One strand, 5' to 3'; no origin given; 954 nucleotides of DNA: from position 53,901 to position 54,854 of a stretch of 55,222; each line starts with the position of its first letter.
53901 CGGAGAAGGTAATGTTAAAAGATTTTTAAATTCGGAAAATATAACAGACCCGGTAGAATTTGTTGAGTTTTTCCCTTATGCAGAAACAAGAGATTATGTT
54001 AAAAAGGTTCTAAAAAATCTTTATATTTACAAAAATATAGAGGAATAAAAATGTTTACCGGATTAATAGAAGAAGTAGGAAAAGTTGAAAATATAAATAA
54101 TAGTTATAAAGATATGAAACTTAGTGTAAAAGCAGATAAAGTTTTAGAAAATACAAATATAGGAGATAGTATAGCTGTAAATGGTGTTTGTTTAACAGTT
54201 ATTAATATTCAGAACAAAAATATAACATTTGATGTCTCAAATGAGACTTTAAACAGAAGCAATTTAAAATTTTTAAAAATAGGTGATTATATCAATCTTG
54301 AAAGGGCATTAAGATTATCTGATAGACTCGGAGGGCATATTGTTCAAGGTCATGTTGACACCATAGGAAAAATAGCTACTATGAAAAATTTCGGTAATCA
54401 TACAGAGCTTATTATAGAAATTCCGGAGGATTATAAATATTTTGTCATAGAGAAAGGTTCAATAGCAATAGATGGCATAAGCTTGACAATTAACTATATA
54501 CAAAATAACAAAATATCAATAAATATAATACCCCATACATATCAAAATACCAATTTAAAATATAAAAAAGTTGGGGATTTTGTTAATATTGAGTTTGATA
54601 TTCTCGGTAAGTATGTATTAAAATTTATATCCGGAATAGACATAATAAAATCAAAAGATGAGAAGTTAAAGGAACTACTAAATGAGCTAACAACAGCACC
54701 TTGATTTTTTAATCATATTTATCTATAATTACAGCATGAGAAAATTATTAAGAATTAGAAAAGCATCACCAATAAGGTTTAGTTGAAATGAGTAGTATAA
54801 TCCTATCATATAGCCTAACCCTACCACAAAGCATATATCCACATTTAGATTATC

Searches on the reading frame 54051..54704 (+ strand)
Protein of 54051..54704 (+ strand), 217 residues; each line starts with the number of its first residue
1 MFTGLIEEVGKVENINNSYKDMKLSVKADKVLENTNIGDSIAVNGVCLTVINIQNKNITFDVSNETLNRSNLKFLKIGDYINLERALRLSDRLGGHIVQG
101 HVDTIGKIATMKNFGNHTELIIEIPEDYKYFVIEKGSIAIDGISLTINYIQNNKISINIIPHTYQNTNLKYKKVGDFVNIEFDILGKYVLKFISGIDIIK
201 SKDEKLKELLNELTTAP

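Call 55: search_protein_families(library=pfam, proteins=[window:54051-54704:+], max_evalue=0.0001)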
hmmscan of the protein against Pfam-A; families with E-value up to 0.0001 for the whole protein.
window:54051-54704:+ (217 aa): 1 family
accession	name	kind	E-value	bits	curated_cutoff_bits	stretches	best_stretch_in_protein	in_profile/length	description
PF00677.23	Lum_binding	-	1.4e-50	169.7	27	2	99-183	1-86/86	Lumazine binding domain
